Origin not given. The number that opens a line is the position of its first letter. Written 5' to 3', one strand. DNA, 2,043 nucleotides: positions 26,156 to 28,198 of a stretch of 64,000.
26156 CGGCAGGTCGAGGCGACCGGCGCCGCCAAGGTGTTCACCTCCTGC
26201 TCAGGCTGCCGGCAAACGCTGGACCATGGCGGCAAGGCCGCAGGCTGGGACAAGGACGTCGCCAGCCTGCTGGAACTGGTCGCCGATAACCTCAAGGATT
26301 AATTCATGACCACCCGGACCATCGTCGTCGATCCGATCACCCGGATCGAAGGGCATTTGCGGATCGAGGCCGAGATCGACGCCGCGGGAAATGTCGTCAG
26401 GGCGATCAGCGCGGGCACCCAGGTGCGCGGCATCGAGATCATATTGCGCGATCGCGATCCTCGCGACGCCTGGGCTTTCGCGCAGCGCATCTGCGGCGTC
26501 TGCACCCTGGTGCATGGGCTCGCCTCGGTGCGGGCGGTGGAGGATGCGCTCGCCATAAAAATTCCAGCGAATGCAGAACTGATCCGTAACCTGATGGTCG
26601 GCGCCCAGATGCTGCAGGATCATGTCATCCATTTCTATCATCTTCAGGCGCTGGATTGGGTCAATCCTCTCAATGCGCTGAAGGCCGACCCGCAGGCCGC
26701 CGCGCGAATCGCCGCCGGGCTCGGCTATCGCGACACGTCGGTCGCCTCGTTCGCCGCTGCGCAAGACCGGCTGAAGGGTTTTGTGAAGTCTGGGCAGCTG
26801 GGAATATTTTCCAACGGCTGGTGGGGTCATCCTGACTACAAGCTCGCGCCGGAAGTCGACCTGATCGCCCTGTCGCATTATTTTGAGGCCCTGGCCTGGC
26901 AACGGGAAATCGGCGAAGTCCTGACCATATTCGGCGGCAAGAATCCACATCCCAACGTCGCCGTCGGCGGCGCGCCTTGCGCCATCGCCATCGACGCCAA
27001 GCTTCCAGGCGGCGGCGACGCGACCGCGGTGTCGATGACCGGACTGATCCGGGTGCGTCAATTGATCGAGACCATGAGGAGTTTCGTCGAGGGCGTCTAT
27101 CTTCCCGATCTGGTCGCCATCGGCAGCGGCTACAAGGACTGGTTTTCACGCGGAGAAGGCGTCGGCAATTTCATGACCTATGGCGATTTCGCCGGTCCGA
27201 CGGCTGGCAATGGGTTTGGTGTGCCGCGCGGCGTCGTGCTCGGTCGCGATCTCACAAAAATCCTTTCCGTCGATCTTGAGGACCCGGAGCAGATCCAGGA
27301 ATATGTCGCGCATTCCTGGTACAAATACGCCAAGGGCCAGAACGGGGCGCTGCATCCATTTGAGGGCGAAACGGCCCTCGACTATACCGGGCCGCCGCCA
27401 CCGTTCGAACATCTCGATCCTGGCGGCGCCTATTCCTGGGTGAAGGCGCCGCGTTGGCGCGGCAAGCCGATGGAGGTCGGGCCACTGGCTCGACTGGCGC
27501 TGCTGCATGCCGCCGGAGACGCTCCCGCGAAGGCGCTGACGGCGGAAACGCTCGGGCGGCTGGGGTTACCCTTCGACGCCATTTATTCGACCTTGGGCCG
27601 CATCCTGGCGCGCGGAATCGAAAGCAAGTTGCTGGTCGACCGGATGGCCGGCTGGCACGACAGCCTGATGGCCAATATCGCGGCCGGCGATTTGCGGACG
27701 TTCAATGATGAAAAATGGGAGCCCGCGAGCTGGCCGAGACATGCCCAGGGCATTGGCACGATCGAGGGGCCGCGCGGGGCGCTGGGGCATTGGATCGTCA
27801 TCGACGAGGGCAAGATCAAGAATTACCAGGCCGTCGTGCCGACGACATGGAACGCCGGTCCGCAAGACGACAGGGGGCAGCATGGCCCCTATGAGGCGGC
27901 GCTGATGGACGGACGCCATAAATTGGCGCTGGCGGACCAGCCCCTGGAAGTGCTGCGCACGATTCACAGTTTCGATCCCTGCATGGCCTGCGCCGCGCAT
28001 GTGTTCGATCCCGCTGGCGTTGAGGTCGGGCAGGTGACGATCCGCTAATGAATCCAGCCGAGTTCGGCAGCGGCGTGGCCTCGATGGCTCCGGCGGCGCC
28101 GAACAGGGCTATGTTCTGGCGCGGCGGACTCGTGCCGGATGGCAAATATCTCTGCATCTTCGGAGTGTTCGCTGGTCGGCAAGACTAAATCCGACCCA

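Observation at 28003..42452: A 46-nt duplication of the hydrogenase large-subunit 3' end brackets a 14.4-kb segment containing an integrase remnant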

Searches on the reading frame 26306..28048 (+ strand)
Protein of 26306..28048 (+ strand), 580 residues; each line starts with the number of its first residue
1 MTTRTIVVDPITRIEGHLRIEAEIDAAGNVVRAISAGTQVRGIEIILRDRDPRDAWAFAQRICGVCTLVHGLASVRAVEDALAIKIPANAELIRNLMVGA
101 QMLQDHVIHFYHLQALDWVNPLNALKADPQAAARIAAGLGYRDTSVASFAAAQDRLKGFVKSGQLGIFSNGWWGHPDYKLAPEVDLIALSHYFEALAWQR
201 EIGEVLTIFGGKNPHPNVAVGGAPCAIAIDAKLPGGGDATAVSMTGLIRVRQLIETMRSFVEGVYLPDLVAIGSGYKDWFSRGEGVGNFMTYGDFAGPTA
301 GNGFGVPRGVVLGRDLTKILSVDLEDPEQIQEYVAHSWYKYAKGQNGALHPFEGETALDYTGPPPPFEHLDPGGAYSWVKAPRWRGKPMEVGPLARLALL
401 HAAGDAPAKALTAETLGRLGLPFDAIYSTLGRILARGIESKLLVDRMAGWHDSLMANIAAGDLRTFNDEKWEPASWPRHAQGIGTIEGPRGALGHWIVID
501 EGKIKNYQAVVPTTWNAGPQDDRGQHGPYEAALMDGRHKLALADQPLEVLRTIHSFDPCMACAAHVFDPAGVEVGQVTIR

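Call 8: search_protein_families(library=pfam, proteins=[window:26306-28048:+], max_evalue=0.01)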
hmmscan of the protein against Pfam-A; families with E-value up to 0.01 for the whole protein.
window:26306-28048:+ (580 aa): 1 family
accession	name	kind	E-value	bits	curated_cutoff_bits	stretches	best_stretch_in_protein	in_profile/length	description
PF00374.24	NiFeSe_Hases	-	2e-207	690.6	25.8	1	41-565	1-508/508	Nickel-dependent hydrogenase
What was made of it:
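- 26306..28048 (+): hynL, the [NiFe] hydrogenase large subunit. It is intact and is the last gene of the operon. PF00374, E 2e-207 (call 8).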

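Call 14: find_related_loci(query=window:26306-28045:+, collection=genome_contigs, flank=10000)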
Query window:26306-28045:+ (580 aa) in genome_contigs; peptide patterns used: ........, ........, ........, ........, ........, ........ (x = any residue, [..] = any of these).
598 stretches matched a pattern (row limit reached: there are more); 582 encode a relative of the query (tblastn E <= 1e-3); the best 80 are kept; 80 distinct loci.
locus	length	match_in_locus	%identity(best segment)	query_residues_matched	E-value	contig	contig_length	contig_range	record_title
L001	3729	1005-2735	79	1-580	0e+0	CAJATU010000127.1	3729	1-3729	MAG: uncultured Rhodopila sp. isolate G-1_bin-571 genome assembly, contig: bin-571:127/200, whole genome shotgun sequenc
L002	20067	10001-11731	79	1-580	0e+0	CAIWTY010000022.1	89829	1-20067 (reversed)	MAG: uncultured Rhodopila sp. isolate I3b_bin-088 genome assembly, contig: bin-088:022/111, whole genome shotgun sequenc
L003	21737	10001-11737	78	1-580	0e+0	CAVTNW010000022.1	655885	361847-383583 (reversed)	MAG: uncultured Alphaproteobacteria bacterium isolate MFD04780.bin.1.203 genome assembly, contig: contig_22560, whole ge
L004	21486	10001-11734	77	1-579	0e+0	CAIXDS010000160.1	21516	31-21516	MAG: uncultured Acetobacteraceae bacterium isolate B12_bin-0097 genome assembly, contig: bin-0097:160/410, whole genome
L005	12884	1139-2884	68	1-579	0e+0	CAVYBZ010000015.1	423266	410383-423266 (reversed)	MAG: uncultured Alphaproteobacteria bacterium isolate MFD01223.bin.1.34 genome assembly, contig: contig_172, whole genom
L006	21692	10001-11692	67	3-567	0e+0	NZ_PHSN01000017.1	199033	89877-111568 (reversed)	Acidimangrovimonas sediminis strain MS2-2 contig17, whole genome shotgun sequence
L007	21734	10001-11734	64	1-579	0e+0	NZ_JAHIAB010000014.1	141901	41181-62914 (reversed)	Pseudooceanicola endophyticus strain CBS1P-1 Scaffold14, whole genome shotgun sequence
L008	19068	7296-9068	62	1-580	0e+0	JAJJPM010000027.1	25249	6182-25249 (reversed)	MAG: Gammaproteobacteria bacterium isolate B8 NODE_154_length_25249_cov_10.602207, whole genome shotgun sequence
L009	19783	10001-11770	61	1-580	0e+0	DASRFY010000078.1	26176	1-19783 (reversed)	MAG TPA_asm: Burkholderiales bacterium isolate SMAG_U10044 k141_403822, whole genome shotgun sequence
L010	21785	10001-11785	61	2-580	0e+0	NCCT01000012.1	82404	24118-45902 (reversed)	MAG: Hydrogenophilales bacterium 12-61-10 04302015_12_scaffold_209, whole genome shotgun sequence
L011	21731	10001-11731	61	6-580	0e+0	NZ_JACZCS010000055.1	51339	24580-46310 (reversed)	Oricola nitratireducens strain NBU1457 Scaffold10_1, whole genome shotgun sequence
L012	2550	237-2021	61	2-580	0e+0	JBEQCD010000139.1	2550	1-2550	MAG: Hydrogenophilales bacterium isolate 05_S201.semibin_refined.027 NODE_26880_length_2550_cov_1.553033, whole genome s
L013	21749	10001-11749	61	2-580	0e+0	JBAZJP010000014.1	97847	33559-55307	MAG: Sulfuriferula sp. isolate SO_2017_LW4_122 scaffold_687_c1_LW137-91_2017, whole genome shotgun sequence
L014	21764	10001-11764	61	3-579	0e+0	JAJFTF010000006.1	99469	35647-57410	MAG: Betaproteobacteria bacterium isolate bin.132 k141_3013743, whole genome shotgun sequence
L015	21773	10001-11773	60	1-580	0e+0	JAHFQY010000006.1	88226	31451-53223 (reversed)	MAG: Nitrosomonadales bacterium isolate nzgw561 NODE_150_length_88227_cov_4.319116, whole genome shotgun sequence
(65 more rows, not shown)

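Call 17: find_encoding_contigs(protein=window:26306-28048:+, flank=10000, max_places=10)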
Protein window:26306-28048:+ (580 aa): 1 contig read that carries it; 1 place shown.
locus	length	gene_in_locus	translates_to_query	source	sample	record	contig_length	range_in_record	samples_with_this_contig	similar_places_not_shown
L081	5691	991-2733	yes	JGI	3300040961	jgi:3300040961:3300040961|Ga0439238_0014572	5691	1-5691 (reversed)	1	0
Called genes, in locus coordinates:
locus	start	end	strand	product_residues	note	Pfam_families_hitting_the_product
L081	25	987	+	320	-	PF02754:CCG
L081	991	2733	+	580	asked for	PF27537:HoxH, PF00374:NiFeSe_Hases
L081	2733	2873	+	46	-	-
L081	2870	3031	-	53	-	PF11752:DUF3309 (weak)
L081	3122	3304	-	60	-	-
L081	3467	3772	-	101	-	-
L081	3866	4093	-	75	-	-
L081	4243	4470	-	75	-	-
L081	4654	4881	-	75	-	-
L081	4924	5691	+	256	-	?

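Call 19: find_homologous_proteins(query=window:26306-28045:+, max_evalue=1e-100)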
Query window:26306-28045:+ (580 aa): 7985 proteins with E <= 1e-100 among 8000 candidates; the best 120 are listed.
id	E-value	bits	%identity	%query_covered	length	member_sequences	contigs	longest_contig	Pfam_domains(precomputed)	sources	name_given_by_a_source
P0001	0.0e+0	1248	92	100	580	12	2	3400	PF00374.25,PF27537.1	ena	-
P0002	0.0e+0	1216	90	100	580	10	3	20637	PF00374.25,PF27537.1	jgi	jgi:hydrogenase large subunit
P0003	0.0e+0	1208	90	99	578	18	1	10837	PF00374.25,PF27537.1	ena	-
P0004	0.0e+0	1204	89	100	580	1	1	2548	PF00374.25,PF27537.1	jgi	jgi:hydrogenase large subunit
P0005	0.0e+0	1184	87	100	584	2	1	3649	PF00374.25,PF27537.1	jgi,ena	-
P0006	0.0e+0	1182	87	100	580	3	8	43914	PF00374.25,PF27537.1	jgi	jgi:hydrogenase large subunit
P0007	0.0e+0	1167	90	95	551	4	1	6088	PF00374.25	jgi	jgi:hydrogenase large subunit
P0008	0.0e+0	1115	83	100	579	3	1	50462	PF00374.25,PF27537.1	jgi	jgi:hydrogenase large subunit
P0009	0.0e+0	1092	80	100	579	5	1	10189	PF00374.25,PF27537.1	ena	-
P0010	0.0e+0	1089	81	100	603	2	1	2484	PF00374.25,PF27537.1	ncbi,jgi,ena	jgi:hydrogenase large subunit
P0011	0.0e+0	1085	80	100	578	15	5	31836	PF00374.25,PF27537.1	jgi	jgi:hydrogenase large subunit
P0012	0.0e+0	1085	80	100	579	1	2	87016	PF00374.25,PF27537.1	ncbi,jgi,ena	jgi:hydrogenase large subunit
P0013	0.0e+0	1084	80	100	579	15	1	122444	PF00374.25,PF27537.1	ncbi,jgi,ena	jgi:hydrogenase large subunit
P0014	0.0e+0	1080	79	100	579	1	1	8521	PF00374.25,PF27537.1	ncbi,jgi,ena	jgi:hydrogenase large subunit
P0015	0.0e+0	1078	79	100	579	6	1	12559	PF00374.25,PF27537.1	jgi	jgi:hydrogenase large subunit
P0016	0.0e+0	1074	78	100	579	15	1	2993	PF00374.25,PF27537.1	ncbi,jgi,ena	jgi:hydrogenase large subunit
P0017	0.0e+0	1073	79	100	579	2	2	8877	PF00374.25,PF27537.1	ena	-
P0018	0.0e+0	1070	79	100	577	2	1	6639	PF00374.25,PF27537.1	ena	-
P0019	0.0e+0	1070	79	100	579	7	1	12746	PF00374.25,PF27537.1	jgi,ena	-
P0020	0.0e+0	1069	78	100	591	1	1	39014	PF00374.25,PF27537.1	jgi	jgi:hydrogenase large subunit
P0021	0.0e+0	1067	78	100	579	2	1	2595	PF00374.25,PF27537.1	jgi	-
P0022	0.0e+0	1067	78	100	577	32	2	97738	PF00374.25,PF27537.1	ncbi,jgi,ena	jgi:hydrogenase large subunit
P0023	0.0e+0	1066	78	100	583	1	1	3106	PF00374.25,PF27537.1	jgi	jgi:hydrogenase large subunit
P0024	0.0e+0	1064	79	100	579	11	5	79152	PF00374.25,PF27537.1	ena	-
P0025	0.0e+0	1063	79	100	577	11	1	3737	PF00374.25,PF27537.1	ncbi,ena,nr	nr:nickel-dependent hydrogenase large subunit [uncultured Rhodopila sp.]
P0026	0.0e+0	1061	77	100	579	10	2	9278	PF00374.25,PF27537.1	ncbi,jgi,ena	jgi:hydrogenase large subunit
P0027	0.0e+0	1061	78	100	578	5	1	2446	PF00374.25,PF27537.1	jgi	-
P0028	0.0e+0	1060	79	100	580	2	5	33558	PF00374.25,PF27537.1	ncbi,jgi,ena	jgi:hydrogenase large subunit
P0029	0.0e+0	1057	77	100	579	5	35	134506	PF00374.25,PF27537.1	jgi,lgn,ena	jgi:hydrogenase large subunit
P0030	0.0e+0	1050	77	100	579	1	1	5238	PF00374.25,PF27537.1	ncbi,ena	-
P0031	0.0e+0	1049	77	100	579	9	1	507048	PF00374.25,PF27537.1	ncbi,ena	-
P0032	0.0e+0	1048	77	100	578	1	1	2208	PF00374.25,PF27537.1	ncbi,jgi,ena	jgi:hydrogenase large subunit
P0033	0.0e+0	1046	78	100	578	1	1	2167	PF00374.25,PF27537.1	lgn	-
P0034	0.0e+0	1045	77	100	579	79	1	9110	PF00374.25,PF27537.1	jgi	-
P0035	0.0e+0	1042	76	100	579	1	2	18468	PF00374.25,PF27537.1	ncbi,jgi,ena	jgi:hydrogenase large subunit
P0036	0.0e+0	1040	78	100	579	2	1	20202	PF00374.25,PF27537.1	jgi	-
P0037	0.0e+0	1038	77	100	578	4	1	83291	PF00374.25,PF27537.1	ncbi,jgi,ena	jgi:hydrogenase large subunit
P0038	0.0e+0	1038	77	99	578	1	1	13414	PF00374.25,PF27537.1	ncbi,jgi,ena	jgi:hydrogenase large subunit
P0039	0.0e+0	1037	77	100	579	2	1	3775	PF00374.25,PF27537.1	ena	-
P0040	0.0e+0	1034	77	100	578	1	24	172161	PF00374.25,PF27537.1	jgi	jgi:hydrogenase large subunit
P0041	0.0e+0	1033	77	100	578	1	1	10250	PF00374.25,PF27537.1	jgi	jgi:hydrogenase large subunit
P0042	0.0e+0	1032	76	99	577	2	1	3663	PF00374.25,PF27537.1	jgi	-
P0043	0.0e+0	1032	77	100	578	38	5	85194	PF00374.25,PF27537.1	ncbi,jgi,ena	jgi:hydrogenase large subunit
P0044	0.0e+0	1024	75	100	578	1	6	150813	PF00374.25,PF27537.1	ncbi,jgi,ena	jgi:hydrogenase large subunit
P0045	0.0e+0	1024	75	100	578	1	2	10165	PF00374.25,PF27537.1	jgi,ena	-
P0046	0.0e+0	1024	75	100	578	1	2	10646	PF00374.25,PF27537.1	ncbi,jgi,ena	jgi:hydrogenase large subunit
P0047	0.0e+0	1023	77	98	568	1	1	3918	PF00374.25,PF27537.1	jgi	jgi:hydrogenase large subunit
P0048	0.0e+0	1023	75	100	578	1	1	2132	PF00374.25,PF27537.1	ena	-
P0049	0.0e+0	1022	75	100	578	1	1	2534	PF00374.25,PF27537.1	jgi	-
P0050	0.0e+0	1022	74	100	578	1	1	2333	PF00374.25,PF27537.1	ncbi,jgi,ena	jgi:hydrogenase large subunit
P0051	0.0e+0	1022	75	100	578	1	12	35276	PF00374.25,PF27537.1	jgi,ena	-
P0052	0.0e+0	1021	75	100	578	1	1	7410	PF00374.25,PF27537.1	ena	-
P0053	0.0e+0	1021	75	100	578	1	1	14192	PF00374.25,PF27537.1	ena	-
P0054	0.0e+0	1021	75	100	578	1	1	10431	PF00374.25,PF27537.1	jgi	-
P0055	0.0e+0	1021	75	100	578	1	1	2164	PF00374.25,PF27537.1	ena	-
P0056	0.0e+0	1018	75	100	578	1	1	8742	PF00374.25,PF27537.1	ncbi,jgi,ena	jgi:hydrogenase large subunit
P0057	0.0e+0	1018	74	100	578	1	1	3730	PF00374.25,PF27537.1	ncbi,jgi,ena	jgi:hydrogenase large subunit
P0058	0.0e+0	1017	75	100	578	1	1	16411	PF00374.25,PF27537.1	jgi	-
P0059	0.0e+0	1017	75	100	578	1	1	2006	PF00374.25,PF27537.1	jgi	-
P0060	0.0e+0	1017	74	100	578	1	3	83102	PF00374.25,PF27537.1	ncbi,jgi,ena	jgi:hydrogenase large subunit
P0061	0.0e+0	1016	74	100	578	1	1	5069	PF00374.25,PF27537.1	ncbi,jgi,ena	jgi:hydrogenase large subunit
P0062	0.0e+0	1015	76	100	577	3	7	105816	PF00374.25,PF27537.1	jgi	jgi:hydrogenase large subunit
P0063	0.0e+0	1012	74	100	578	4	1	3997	PF00374.25,PF27537.1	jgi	-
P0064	3.3e-298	1009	74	100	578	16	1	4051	PF00374.25,PF27537.1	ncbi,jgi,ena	jgi:hydrogenase large subunit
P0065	4.9e-298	1008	74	99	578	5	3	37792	PF00374.25,PF27537.1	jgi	-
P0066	1.2e-297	1007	74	100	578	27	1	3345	PF00374.25,PF27537.1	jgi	-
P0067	1.5e-297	1006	75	100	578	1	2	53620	PF00374.25,PF27537.1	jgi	jgi:hydrogenase large subunit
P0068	1.3e-296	1003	74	100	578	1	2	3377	PF00374.25,PF27537.1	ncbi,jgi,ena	jgi:hydrogenase large subunit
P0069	8.9e-295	997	73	100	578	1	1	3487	PF00374.25,PF27537.1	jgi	-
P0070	2.0e-294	996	72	100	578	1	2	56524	PF00374.25,PF27537.1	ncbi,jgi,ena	jgi:hydrogenase large subunit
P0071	3.0e-294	995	73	100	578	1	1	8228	PF00374.25,PF27537.1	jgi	-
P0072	3.8e-294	995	72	100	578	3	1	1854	PF00374.25,PF27537.1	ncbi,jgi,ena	jgi:hydrogenase large subunit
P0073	1.1e-291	987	73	100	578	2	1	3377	PF00374.25,PF27537.1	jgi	jgi:hydrogenase large subunit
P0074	1.4e-291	987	75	96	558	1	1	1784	PF00374.25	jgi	-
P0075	7.0e-290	981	72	100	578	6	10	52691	PF00374.25,PF27537.1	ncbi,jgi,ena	jgi:hydrogenase large subunit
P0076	2.3e-289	979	72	100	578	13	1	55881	PF00374.25,PF27537.1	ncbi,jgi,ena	jgi:hydrogenase large subunit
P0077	1.5e-282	957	86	81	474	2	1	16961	PF00374.25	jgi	jgi:hydrogenase large subunit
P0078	4.5e-279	945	70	100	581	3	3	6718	PF00374.25,PF27537.1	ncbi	ncbi:MAG: nickel-dependent hydrogenase large subunit [Rhodomicrobium sp.]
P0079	7.3e-276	935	77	88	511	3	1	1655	PF00374.25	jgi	jgi:hydrogenase large subunit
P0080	1.7e-272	924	69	100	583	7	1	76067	PF00374.25,PF27537.1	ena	-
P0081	4.0e-272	922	70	100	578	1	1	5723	PF00374.25,PF27537.1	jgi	jgi:hydrogenase large subunit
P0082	7.9e-266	902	68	100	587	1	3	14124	PF00374.25,PF27537.1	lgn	-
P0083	9.6e-264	895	65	99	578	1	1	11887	PF00374.25,PF27537.1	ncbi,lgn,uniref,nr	ncbi:nickel-dependent hydrogenase large subunit [Novosphingobium sp. 1949]|uniref:Uptake hydrogenase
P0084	8.2e-263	892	65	100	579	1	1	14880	PF00374.25,PF27537.1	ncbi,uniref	ncbi:nickel-dependent hydrogenase large subunit [Aquicoccus sp. SU-CL01552]|uniref:nickel-dependent 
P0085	7.7e-262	888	73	89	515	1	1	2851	PF00374.25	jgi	jgi:hydrogenase large subunit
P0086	2.1e-261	887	79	83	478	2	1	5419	PF00374.25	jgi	jgi:hydrogenase large subunit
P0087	8.4e-261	885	67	97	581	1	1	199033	PF00374.25,PF27537.1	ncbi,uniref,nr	ncbi:nickel-dependent hydrogenase large subunit [Acidimangrovimonas sediminis]|uniref:nickel-depende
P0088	2.2e-259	880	66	99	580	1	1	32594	PF00374.25,PF27537.1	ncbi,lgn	-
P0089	9.6e-259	878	64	99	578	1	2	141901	PF00374.25,PF27537.1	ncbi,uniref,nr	ncbi:nickel-dependent hydrogenase large subunit [Pseudooceanicola sp. CBS1P-1]|uniref:Uptake hydroge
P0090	2.0e-258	877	76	84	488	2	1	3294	PF00374.25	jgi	jgi:hydrogenase large subunit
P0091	1.0e-254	865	65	98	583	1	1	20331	PF00374.25,PF27537.1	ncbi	-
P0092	1.7e-253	861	64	99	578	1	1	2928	PF00374.25,PF27537.1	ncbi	-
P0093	6.9e-253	859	63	100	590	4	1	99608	PF00374.25,PF27537.1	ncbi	-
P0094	2.2e-252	857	63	100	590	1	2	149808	PF00374.25,PF27537.1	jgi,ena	jgi:hydrogenase large subunit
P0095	2.7e-252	857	63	100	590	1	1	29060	PF00374.25,PF27537.1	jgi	jgi:hydrogenase large subunit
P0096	7.6e-252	855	63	100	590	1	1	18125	PF00374.25,PF27537.1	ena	-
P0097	3.8e-251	853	63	100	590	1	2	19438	PF00374.25,PF27537.1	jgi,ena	-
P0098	7.8e-251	852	63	100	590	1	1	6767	PF00374.25,PF27537.1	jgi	jgi:hydrogenase large subunit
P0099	8.6e-251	852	63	100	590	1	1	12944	PF00374.25,PF27537.1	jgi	-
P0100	1.4e-250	851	63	100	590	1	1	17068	PF00374.25,PF27537.1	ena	-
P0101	2.1e-250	851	63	100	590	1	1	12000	PF00374.25,PF27537.1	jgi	-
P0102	4.9e-250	849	63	100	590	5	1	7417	PF00374.25,PF27537.1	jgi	jgi:hydrogenase large subunit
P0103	6.9e-250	849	63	100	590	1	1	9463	PF00374.25,PF27537.1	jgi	-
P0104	6.9e-250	849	62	100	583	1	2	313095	PF00374.25,PF27537.1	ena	-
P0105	7.7e-250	849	62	100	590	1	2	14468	PF00374.25,PF27537.1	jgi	jgi:hydrogenase large subunit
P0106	8.1e-250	849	62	100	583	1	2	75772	PF00374.25,PF27537.1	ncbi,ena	-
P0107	2.4e-249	847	63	100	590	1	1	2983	PF00374.25,PF27537.1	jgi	jgi:hydrogenase large subunit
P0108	3.9e-249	846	61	100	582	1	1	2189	PF00374.25,PF27537.1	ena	-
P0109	5.6e-249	846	61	99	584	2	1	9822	PF00374.25,PF27537.1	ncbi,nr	ncbi:MAG: nickel-dependent hydrogenase large subunit [Gammaproteobacteria bacterium]|nr:nickel-depen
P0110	6.1e-249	846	62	100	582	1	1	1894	PF00374.25,PF27537.1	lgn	-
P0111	1.8e-248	844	61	100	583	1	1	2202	PF00374.25,PF27537.1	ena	-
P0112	3.0e-248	844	62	100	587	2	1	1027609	PF00374.25,PF27537.1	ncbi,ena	-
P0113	3.5e-248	843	62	100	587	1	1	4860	PF00374.25,PF27537.1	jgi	jgi:hydrogenase large subunit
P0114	7.7e-248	842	62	100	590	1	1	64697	PF00374.25,PF27537.1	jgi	-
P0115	9.5e-248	842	61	100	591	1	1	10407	PF00374.25,PF27537.1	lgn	-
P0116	1.2e-247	842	62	100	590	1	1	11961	PF00374.25,PF27537.1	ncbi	-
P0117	1.5e-247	841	63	100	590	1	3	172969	PF00374.25,PF27537.1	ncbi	-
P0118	2.0e-247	841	62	100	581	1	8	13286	PF00374.25,PF27537.1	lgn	-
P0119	5.2e-247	839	62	100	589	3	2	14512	PF00374.25,PF27537.1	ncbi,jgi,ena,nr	ncbi:MAG: nickel-dependent hydrogenase large subunit [Gammaproteobacteria bacterium]|nr:nickel-depen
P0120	6.8e-247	839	61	100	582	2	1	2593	PF00374.25,PF27537.1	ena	-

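Call 20: find_encoding_contigs(protein=P0002, flank=10000, max_places=4)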
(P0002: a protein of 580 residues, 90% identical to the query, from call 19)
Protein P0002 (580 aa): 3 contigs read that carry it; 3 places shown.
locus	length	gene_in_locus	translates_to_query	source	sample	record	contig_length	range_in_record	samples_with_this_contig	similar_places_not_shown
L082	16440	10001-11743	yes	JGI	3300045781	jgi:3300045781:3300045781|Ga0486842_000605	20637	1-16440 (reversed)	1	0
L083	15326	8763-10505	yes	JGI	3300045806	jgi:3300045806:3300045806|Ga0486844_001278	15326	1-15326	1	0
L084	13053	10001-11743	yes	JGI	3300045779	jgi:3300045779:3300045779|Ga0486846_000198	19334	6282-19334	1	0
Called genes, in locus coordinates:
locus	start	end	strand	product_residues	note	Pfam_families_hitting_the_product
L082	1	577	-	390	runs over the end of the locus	PF02771:Acyl-CoA_dh_N, PF02770:Acyl-CoA_dh_M, PF00441:Acyl-CoA_dh_1, PF08028:Acyl-CoA_dh_2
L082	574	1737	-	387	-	PF02771:Acyl-CoA_dh_N, PF02770:Acyl-CoA_dh_M, PF00441:Acyl-CoA_dh_1, PF08028:Acyl-CoA_dh_2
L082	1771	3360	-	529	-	PF01144:CoA_trans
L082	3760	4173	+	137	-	PF05532:CsbD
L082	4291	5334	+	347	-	PF01548:DEDD_Tnp_IS110, PF02371:Transposase_20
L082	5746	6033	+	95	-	PF01455:HupF_HypC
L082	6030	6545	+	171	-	PF01750:HycI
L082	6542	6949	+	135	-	PF04809:HupH_C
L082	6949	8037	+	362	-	PF01058:Oxidored_q6, PF14720:NiFe_hyd_SSU_C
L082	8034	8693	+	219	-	-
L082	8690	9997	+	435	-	PF13187:Fer4_9 (faint), PF13237:Fer4_10 (faint), PF25160:LdpA_Fe-S-bd (faint), PF00037:Fer4 (faint), PF12838:Fer4_7 (weak), PF13183:Fer4_8, PF13534:Fer4_17, PF02754:CCG, +1 more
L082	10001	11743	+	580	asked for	PF27537:HoxH (weak), PF00374:NiFeSe_Hases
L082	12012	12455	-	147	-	-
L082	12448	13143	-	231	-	PF11181:YflT (weak)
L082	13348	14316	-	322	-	PF03547:Mem_trans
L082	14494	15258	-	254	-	PF10938:YfdX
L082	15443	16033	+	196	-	PF03729:DUF308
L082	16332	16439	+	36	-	?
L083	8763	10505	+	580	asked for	PF27537:HoxH (weak), PF00374:NiFeSe_Hases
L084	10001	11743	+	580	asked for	PF27537:HoxH (weak), PF00374:NiFeSe_Hases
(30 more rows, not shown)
